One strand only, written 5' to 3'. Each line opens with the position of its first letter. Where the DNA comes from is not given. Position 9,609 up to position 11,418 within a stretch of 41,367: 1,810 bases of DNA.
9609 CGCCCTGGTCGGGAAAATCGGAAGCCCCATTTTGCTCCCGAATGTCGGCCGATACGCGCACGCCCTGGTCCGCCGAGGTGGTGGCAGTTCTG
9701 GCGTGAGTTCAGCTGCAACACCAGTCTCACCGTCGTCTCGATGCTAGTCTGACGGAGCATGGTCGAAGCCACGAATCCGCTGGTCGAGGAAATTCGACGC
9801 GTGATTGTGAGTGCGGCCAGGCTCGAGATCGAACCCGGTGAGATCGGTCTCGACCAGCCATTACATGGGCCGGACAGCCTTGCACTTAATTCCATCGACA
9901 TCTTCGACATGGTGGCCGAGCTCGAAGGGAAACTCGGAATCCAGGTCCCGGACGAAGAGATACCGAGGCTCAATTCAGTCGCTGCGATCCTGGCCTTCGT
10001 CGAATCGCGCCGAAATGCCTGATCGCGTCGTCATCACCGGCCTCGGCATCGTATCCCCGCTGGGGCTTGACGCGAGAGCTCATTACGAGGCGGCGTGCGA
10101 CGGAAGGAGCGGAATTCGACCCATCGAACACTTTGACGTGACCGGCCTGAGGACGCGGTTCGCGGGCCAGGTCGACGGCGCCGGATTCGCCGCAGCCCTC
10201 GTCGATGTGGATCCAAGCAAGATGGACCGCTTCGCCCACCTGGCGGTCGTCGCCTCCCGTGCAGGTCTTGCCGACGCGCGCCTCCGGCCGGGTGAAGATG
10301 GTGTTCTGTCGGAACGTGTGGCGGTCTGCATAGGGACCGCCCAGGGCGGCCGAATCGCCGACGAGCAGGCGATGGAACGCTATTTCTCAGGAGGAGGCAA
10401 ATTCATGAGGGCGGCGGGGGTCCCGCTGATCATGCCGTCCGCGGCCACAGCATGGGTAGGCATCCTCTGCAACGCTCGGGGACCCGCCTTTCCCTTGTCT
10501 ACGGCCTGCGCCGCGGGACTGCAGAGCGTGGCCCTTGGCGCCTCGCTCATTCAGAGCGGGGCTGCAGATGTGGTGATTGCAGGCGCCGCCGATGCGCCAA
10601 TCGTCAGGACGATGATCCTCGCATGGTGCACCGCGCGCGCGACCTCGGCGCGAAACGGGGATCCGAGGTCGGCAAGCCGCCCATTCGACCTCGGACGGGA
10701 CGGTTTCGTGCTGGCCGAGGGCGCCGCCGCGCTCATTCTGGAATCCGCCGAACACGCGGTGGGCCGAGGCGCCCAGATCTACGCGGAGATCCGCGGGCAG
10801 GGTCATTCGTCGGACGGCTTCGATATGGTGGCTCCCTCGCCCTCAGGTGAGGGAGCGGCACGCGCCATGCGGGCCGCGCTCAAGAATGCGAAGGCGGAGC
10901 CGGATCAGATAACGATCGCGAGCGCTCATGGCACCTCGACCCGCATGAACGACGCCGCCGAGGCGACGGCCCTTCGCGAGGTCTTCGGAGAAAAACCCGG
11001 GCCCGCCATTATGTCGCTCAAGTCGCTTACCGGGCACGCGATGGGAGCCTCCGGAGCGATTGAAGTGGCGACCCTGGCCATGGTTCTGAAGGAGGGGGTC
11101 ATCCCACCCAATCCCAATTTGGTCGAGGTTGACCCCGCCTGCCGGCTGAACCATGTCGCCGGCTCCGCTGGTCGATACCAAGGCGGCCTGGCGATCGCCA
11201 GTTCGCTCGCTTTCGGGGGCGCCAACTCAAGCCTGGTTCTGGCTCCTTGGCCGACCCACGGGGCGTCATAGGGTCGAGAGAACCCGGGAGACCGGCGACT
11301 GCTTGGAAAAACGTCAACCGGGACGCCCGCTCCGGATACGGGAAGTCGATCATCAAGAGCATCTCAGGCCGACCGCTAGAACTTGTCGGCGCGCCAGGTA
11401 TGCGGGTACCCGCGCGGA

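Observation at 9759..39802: ~30-kb multi-operon locus joining a ceramide-type lipid core pathway to phospho/glyco head-group enzymes and two export machines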

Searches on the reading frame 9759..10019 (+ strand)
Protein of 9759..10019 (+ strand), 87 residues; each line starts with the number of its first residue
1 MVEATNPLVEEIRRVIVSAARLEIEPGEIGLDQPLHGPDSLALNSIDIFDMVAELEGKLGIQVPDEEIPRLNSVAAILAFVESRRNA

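Call 4: search_protein_families(library=pfam, proteins=[window:9759-10019:+], max_evalue=0.01)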
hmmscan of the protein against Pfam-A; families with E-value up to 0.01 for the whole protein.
window:9759-10019:+ (87 aa): 1 family
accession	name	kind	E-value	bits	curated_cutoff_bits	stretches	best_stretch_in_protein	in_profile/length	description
PF00550.31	PP-binding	-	4.7e-07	30.4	20.8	1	19-81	8-67/67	Phosphopantetheine attachment site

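Call 8: search_protein_families(library=ncbifam, proteins=[window:9759-10019:+], max_evalue=0.001)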
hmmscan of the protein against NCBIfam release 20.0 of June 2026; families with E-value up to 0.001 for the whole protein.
window:9759-10019:+ (87 aa): 14 families
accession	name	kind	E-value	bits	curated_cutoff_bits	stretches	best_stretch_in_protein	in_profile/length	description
NF002148.0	PRK00982.1-2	subfamily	2.6e-09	36.8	71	1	8-85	5-78/79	acyl carrier protein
NF002150.0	PRK00982.1-4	subfamily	6.2e-09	36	66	1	10-85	8-79/80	acyl carrier protein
TIGR00517.1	acyl_carrier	equivalog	8.3e-08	32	70.45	1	8-84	4-76/77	acyl carrier protein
NF006617.0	PRK09184.1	subfamily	2.7e-06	27.3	70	1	3-85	9-94/96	phosphopantetheine-binding protein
NF009104.0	PRK12449.1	equivalog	3.5e-06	26.9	70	1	39-85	33-79/80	acyl carrier protein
NF002147.0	PRK00982.1-1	equivalog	3.7e-06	26.7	84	1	23-84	21-80/83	acyl carrier protein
NF040636.1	AcpM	exception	5e-06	26.4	146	1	8-82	6-76/93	meromycolate extension acyl carrier protein AcpM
NF058660.1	cispen_ACP_AmcB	equivalog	7.3e-06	26.1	80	1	10-85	4-79/80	cispentacin biosynthesis acyl carrier protein AmcB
NF003757.0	PRK05350.1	equivalog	1.1e-05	25.4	65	1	8-83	7-78/83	acyl carrier protein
NF002151.0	PRK00982.1-5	equivalog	2.9e-05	24.1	92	1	9-84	5-76/78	acyl carrier protein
NF002149.0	PRK00982.1-3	equivalog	3.6e-05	23.6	106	1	11-84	7-76/78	acyl carrier protein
NF005798.0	PRK07639.1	equivalog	0.0001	22.7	100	1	40-84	35-81/91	petrobactin biosynthesis protein AsbD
NF006031.0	PRK08172.1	equivalog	0.00062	20.4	76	1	36-84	29-77/82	acyl carrier protein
NF005480.0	PRK07081.1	equivalog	0.00073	19.4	72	1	10-82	3-74/83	acyl carrier protein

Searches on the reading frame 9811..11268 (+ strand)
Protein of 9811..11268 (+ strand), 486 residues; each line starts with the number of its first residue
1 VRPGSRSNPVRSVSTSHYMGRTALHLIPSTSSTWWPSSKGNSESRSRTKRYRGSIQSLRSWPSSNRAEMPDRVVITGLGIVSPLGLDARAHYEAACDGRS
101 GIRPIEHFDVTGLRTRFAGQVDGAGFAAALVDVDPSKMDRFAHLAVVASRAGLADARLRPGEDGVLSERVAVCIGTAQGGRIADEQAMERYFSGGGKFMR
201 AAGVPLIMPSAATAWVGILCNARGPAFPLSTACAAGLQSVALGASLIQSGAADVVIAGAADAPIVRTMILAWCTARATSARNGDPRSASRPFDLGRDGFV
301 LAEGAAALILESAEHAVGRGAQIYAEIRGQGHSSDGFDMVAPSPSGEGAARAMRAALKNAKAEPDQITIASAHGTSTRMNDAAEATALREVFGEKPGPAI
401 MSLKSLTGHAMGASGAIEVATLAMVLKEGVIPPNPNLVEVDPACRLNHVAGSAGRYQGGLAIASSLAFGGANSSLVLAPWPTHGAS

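Call 4: search_protein_families(library=pfam, proteins=[window:9811-11268:+], max_evalue=0.01)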
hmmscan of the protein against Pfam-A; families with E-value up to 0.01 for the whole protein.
window:9811-11268:+ (486 aa): 2 families
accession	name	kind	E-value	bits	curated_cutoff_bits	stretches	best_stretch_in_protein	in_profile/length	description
PF00109.32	ketoacyl-synt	-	3.5e-40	138.7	20.8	1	71-316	2-252/252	Beta-ketoacyl synthase, N-terminal domain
PF02801.28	Ketoacyl-synt_C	-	2.6e-34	118.2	20.8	1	324-437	1-118/119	Beta-ketoacyl synthase, C-terminal domain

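Call 8: search_protein_families(library=ncbifam, proteins=[window:9811-11268:+], max_evalue=0.001)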
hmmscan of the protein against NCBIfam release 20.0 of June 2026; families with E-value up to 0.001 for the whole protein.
window:9811-11268:+ (486 aa): 28 families (the best 25 are shown)
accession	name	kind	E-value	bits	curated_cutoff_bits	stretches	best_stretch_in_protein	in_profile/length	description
TIGR03150.1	fabF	equivalog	2.7e-115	385.3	493.75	1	72-477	2-406/407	beta-ketoacyl-ACP synthase II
NF005589.0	PRK07314.1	subfamily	1.4e-111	373.2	387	1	71-478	4-410/413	beta-ketoacyl-ACP synthase II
NF004970.0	PRK06333.1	subfamily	2.1e-100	336.6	525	1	71-480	4-422/424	beta-ketoacyl-ACP synthase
NF006274.0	PRK08439.1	equivalog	3.2e-85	286.4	621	1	72-477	3-403/406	beta-ketoacyl-ACP synthase II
NF006434.0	PRK08722.1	equivalog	6.7e-79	265.7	759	1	72-477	5-411/414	beta-ketoacyl-ACP synthase II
NF006587.0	PRK09116.1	equivalog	3.5e-73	246.7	470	1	72-480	3-407/408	beta-ketoacyl-ACP synthase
NF005916.1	PRK07910.1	equivalog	2.9e-72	243.9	560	1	67-477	9-415/418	KasA/KasB family beta-ketoacyl-ACP synthase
NF005935.0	PRK07967.1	equivalog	2.2e-71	240.8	630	1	72-478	3-402/406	beta-ketoacyl-ACP synthase I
NF005076.0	PRK06501.1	equivalog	6.4e-69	232.9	629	2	222-479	164-422/425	beta-ketoacyl-ACP synthase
NF058662.1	cispenta_AmcF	equivalog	2.1e-65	221.1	325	1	73-478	2-368/369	cispentacin biosynthesis acyltransferase subunit AmcF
NF006618.0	PRK09185.1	subfamily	1.6e-61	208.5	407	1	72-478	4-391/394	beta-ketoacyl-ACP synthase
NF004618.0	PRK05952.1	equivalog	2.6e-61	207.7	455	1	72-478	3-381/384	beta-ketoacyl-ACP synthase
NF005490.0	PRK07103.1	equivalog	4.2e-56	190.8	445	1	71-478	4-411/414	polyketide beta-ketoacyl:acyl carrier protein synthase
NF041183.1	Pks2_ls1_myc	equivalog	5.8e-27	93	2400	1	215-435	155-370/2086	sulfolipid-1 biosynthesis phthioceranic/hydroxyphthioceranic acid synthase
NF045894.1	PKS_plus_SDR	equivalog_domain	2.9e-26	91.4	1740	1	210-434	150-373/1515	type I polyketide synthase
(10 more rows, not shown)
